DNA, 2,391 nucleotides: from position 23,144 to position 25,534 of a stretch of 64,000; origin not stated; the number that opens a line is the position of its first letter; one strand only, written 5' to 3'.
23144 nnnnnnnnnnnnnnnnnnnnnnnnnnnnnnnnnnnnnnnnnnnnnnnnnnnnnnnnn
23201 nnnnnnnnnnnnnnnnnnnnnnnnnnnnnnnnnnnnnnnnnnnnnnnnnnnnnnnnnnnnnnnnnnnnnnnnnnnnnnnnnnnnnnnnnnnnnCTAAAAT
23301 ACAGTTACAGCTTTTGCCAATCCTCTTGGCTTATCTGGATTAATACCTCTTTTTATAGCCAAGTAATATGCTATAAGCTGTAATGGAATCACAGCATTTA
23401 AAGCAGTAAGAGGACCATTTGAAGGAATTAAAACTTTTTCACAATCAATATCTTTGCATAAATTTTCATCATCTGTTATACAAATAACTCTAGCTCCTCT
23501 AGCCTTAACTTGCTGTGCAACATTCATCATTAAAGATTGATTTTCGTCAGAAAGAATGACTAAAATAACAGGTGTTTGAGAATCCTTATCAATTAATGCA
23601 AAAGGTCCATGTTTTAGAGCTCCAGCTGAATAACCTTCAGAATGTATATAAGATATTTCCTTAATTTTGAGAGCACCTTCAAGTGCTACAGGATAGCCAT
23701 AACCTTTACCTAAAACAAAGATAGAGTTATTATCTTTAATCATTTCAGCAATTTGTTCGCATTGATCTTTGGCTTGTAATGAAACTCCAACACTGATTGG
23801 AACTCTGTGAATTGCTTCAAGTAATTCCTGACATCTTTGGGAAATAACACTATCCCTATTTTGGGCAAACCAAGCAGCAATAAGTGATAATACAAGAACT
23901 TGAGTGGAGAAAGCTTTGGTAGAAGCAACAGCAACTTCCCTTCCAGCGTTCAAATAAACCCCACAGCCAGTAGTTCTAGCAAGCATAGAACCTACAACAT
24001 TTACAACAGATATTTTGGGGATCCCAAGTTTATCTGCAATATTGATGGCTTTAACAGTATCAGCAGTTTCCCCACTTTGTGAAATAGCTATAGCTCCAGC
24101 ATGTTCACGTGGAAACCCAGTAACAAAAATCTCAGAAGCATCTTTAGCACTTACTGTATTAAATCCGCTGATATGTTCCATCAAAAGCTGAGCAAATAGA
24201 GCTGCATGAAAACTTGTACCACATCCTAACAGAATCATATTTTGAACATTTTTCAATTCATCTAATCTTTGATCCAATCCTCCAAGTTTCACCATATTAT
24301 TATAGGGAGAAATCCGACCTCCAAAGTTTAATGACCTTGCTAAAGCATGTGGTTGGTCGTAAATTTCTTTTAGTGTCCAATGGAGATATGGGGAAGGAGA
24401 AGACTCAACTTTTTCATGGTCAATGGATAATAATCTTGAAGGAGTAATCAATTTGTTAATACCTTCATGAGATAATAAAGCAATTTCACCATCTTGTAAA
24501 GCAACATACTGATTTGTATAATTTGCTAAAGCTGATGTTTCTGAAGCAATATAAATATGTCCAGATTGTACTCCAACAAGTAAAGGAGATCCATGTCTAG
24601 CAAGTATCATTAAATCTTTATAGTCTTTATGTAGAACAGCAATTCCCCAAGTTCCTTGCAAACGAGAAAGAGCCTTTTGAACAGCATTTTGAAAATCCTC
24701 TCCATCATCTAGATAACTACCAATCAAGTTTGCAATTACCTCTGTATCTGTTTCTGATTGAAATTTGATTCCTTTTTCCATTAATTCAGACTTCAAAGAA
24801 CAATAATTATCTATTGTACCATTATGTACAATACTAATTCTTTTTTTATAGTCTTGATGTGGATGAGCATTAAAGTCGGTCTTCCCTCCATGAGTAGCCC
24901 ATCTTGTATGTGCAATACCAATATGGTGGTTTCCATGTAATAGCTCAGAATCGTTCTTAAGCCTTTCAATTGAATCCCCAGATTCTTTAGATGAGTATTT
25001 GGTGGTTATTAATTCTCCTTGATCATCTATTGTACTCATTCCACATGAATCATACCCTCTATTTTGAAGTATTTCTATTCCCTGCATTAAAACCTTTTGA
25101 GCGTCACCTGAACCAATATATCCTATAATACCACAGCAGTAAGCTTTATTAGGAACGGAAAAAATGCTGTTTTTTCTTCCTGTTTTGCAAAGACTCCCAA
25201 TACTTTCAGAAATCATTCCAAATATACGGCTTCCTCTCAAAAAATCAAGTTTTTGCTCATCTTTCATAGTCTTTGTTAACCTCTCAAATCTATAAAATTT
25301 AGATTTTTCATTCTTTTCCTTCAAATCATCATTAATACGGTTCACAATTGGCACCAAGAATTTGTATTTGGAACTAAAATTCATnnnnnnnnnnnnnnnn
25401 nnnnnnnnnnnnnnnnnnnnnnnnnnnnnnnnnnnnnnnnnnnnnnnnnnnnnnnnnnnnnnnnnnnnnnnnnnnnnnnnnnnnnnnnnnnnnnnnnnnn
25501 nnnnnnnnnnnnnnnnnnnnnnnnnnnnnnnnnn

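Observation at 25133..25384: GFAT carries an 83-residue extension in front of its obligatory N-terminal catalytic cysteine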

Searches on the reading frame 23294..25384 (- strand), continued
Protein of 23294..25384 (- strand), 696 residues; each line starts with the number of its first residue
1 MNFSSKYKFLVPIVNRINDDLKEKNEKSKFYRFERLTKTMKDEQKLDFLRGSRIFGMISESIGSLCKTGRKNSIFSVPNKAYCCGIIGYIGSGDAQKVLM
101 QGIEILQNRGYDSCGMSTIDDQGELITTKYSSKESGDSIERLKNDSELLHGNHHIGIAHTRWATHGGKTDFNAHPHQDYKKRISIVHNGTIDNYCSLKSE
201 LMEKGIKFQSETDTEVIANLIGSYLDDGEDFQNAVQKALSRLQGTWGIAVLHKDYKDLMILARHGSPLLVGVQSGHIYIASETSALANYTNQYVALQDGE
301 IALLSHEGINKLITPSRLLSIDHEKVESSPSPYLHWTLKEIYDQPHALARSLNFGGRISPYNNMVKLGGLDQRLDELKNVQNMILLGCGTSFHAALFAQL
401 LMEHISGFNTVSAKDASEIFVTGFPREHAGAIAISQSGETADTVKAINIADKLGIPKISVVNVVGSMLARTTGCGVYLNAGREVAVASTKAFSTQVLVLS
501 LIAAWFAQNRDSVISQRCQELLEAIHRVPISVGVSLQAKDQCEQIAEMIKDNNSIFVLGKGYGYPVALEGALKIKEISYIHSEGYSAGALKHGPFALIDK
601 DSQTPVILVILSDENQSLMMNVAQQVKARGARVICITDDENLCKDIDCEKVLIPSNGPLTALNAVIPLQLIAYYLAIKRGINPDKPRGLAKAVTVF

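Call 51: search_solved_structures(query=window:23294-25384:-, max_evalue=1e-30, show_alignments=1)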
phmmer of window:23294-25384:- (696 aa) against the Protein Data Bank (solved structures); distinct sequences matched with E-value up to 1e-30: 17.
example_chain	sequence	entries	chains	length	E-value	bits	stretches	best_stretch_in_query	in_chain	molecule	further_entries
4amv_A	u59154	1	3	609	6.3e-114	384.8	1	84-695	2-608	GLUCOSAMINE--FRUCTOSE-6-PHOSPHATE AMINOTRANSFERASE [ISOMER IZING]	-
2j6h_A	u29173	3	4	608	1.1e-113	384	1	84-695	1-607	GLUCOSAMINE-FRUCTOSE-6-PHOSPHATE AMINOTRANSFERASE | GLUCOSAMINE--FRUCTOSE-6-PHOSPHATE AMINOTRANSFERASE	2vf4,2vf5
1jxa_A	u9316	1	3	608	1.2e-113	383.8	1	84-695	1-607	glucosamine 6-phosphate synthase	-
3ooj_A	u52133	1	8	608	1.1e-112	380.6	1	85-695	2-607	Glucosamine/fructose-6-phosphate aminotransferase, isomerizing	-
6zmj_A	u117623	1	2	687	1.5e-102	347.2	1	275-695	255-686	Glutamine--fructose-6-phosphate aminotransferase [isomerizing] 1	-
6r4e_A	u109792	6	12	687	1.5e-101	343.8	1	275-695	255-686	Glutamine--fructose-6-phosphate aminotransferase [isomerizing] 1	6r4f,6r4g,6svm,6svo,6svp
6zmk_A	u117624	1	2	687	3.4e-101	342.7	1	275-695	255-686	Glutamine--fructose-6-phosphate aminotransferase [isomerizing] 1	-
7ndl_A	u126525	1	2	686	7.3e-101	341.6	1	274-695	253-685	Isoform 2 of Glutamine-fructose-6-phosphate aminotransferase [isomerizing] 1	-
6r4h_A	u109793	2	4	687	2e-100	340.2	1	275-695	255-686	Glutamine--fructose-6-phosphate aminotransferase [isomerizing] 1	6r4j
6r4i_A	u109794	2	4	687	2e-100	340.2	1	275-695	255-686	Glutamine--fructose-6-phosphate aminotransferase [isomerizing] 1 | Glutamine--fructose-6-phosphate-aminotransferase [isomerizing] 1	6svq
2zj3_A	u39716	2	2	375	7.9e-71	242.4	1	334-695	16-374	Glucosamine--fructose-6-phosphate aminotransferase [isomerizing] 1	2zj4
2v4m_A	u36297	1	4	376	8e-71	242.3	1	334-695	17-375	GLUCOSAMINE--FRUCTOSE-6-PHOSPHATE AMINOTRANSFERASE [ISOMERIZING] 1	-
2poc_A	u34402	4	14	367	1.6e-68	234.7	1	331-695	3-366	isomerase domain of glutamine-fructose-6-phosphate transaminase (isomerizing)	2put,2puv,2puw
1moq_A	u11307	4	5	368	9.5e-63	215.7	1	332-695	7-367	GLUCOSAMINE 6-PHOSPHATE SYNTHASE | Glutamine--fructose-6-phosphate aminotransferase [isomerizing]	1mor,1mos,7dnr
3tbf_A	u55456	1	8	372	2.3e-59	204.5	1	329-695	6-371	Glucosamine--fructose-6-phosphate aminotransferase [isomerizing]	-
1xff_A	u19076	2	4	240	1.8e-47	165.2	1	84-311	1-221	Glucosamine--fructose-6-phosphate aminotransferase [isomerizing]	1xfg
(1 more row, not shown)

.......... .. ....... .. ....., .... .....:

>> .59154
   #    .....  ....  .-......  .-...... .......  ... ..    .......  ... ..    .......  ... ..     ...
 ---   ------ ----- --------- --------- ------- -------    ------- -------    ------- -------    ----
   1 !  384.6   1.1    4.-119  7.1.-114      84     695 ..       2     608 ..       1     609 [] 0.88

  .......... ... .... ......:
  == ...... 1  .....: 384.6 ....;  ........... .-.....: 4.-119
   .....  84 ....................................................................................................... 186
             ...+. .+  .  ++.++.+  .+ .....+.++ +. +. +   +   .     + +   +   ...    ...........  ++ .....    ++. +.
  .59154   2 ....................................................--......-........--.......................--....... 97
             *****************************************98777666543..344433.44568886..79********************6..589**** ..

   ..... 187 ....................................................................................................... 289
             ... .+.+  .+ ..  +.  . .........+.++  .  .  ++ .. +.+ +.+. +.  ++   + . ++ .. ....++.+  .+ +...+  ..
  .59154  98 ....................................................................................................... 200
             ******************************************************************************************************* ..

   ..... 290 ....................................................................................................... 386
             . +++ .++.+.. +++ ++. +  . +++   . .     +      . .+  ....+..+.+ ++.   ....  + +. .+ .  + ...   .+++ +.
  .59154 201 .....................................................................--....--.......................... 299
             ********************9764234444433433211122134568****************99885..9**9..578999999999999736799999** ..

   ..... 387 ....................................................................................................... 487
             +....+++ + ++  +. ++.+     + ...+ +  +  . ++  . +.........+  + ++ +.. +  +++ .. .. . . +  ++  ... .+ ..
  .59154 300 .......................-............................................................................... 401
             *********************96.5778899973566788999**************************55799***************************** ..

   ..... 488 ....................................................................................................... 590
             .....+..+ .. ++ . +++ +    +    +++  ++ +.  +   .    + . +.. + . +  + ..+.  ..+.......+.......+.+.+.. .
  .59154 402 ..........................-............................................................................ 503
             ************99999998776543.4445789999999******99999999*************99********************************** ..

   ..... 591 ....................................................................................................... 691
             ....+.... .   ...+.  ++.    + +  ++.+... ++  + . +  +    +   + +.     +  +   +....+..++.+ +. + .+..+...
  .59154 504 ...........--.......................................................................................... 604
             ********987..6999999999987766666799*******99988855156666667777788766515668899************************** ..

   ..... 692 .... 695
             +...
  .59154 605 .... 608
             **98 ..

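Call 61: predict_structure(alignment_id=A1)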
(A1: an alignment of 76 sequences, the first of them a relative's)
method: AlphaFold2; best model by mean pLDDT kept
length: 696 residues; sequences in the alignment: 76
mean_pLDDT: 84.0   pTM: 0.77
mean pLDDT of the five models: 84.0, 83.8, 82.5, 81.9, 81.5
residues with pLDDT >= 90: 413; 70-90: 164; 50-70: 58; < 50: 61
segments of 3 or more residues with pLDDT < 50: 1-6, 42-83, 690-696
pLDDT, mean of each block of 10 residues (from residue 1): 45 70 58 52 43 29 27 29 71 94 75 88 94 75 93 94 60 91 91 94 95 92 98 97 92 95 87 92 84 89 89 83 73 91 95 88 90 93 95 97 89 94 93 87 91 96 77 88 72 97 93 85 96 97 98 95 98 91 88 79 96 95 93 97 92 97 98 95 68 43
secondary structure, 60 per line:
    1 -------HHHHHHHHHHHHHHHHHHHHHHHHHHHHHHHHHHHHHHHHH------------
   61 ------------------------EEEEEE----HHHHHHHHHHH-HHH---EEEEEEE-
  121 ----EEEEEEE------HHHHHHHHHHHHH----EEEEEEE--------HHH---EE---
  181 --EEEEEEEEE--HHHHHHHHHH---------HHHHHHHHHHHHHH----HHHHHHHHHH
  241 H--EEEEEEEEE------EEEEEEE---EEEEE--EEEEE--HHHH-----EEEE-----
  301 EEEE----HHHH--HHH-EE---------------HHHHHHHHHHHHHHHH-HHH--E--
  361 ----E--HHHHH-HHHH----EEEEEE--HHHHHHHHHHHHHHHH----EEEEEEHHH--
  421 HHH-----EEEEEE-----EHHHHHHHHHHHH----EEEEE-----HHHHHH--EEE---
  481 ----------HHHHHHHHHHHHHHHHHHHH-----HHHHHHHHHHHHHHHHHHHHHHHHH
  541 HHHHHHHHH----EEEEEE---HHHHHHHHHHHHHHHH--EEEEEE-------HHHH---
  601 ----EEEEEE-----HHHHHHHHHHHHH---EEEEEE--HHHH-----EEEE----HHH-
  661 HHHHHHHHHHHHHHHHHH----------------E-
elements in order (helices of 4 or more, strands of 3 or more residues): H8-48 E85-90 H95-105 E113-119 E125-131 H138-150 E155-161 E183-191 H194-203 H213-226 H231-241 E244-252 E259-265 E269-273 E276-280 H283-286 E292-295 E301-304 H309-312 H336-351 H368-372 H374-377 E382-387 H390-405 E410-415 E429-434 H441-452 E457-461 H467-472 E475-477 H491-510 H516-549 E554-559 H563-578 E581-586 H594-597 E605-610 H616-628 E632-637 H640-643 E649-652 H661-678

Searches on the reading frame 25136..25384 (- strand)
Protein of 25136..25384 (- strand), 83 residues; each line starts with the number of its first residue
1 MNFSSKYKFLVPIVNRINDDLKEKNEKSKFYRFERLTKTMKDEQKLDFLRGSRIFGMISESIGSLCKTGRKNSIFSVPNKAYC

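Call 74: search_protein_families(library=pfam, proteins=[window:25136-25384:-], max_evalue=10)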
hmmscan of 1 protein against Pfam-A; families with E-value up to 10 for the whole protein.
seq(83 aa): 1 family
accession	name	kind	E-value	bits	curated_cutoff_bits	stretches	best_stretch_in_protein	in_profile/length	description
PF21528.2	CC2D1A-B_DM14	-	0.015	15.8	24.6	1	22-43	16-37/56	Coiled-coil and C2 domain-containing protein 1, DM14 domain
